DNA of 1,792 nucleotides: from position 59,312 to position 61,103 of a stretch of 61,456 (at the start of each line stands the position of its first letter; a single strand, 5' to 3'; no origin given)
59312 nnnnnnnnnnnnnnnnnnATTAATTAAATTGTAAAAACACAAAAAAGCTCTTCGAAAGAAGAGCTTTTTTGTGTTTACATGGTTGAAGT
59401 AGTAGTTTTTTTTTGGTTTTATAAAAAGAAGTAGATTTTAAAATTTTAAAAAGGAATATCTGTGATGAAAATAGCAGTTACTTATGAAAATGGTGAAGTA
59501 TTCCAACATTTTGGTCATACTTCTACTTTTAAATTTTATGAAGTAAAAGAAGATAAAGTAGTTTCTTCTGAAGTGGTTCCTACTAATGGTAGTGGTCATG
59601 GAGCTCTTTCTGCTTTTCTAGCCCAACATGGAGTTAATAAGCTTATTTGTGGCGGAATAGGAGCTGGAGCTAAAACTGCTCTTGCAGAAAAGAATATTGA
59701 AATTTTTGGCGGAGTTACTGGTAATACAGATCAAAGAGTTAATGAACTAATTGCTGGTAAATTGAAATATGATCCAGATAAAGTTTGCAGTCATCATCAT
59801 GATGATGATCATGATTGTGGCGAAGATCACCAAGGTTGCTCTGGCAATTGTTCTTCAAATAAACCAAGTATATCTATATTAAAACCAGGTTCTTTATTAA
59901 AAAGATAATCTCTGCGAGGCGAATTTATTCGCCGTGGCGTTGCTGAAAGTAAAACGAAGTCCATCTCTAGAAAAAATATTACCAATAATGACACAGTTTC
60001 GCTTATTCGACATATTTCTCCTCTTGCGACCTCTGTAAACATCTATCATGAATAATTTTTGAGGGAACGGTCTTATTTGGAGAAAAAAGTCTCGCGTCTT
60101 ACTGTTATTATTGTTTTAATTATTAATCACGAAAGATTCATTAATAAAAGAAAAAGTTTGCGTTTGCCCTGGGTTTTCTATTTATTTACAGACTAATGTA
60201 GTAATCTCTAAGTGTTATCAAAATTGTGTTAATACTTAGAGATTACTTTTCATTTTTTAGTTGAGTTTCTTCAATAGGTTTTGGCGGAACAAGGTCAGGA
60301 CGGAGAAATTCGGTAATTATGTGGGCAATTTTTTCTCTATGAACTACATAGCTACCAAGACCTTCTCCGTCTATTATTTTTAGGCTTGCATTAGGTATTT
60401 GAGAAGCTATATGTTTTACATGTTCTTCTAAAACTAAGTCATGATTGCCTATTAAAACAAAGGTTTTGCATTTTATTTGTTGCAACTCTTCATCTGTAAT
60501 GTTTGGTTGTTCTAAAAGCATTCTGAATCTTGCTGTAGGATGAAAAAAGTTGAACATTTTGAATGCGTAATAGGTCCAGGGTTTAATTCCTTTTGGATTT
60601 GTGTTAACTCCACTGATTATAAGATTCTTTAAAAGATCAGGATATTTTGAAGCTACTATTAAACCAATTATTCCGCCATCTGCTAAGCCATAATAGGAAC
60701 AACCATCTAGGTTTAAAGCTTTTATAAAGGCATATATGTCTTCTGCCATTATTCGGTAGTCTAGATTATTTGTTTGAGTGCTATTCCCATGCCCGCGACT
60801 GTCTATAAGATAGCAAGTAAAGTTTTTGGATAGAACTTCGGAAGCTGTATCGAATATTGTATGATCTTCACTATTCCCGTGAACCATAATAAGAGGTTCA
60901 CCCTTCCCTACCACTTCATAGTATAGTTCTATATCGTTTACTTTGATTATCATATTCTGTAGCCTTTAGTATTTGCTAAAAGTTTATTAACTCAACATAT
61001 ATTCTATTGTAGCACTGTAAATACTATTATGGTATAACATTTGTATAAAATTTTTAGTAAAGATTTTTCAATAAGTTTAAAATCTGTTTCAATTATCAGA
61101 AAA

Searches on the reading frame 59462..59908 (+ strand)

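Call 9: search_protein_families(library=pfam, proteins=[window:59462-59908:+], max_evalue=0.001)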
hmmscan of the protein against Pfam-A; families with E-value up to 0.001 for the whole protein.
window:59462-59908:+ (148 aa): 1 family
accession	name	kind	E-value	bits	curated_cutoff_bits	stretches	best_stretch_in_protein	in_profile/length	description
PF02579.22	Nitro_FeMo-Co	-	5.3e-18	65.5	26.3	1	10-97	2-93/94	Dinitrogenase iron-molybdenum cofactor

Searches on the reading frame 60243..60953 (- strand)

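Call 9: search_protein_families(library=pfam, proteins=[window:60243-60953:-], max_evalue=0.001)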
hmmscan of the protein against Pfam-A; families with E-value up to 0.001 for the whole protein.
window:60243-60953:- (236 aa): 3 families
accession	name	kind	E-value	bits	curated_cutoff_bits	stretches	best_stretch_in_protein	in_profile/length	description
PF00561.26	Abhydrolase_1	-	6.3e-16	59.2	25.8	1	20-137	2-124/245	alpha/beta hydrolase fold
PF12146.15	Hydrolase_4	-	1e-10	41.8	27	1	21-148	7-144/239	Serine aminopeptidase, S33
PF12697.13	Abhydrolase_6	-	0.0002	22.5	26.3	1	21-122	1-94/217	Alpha/beta hydrolase family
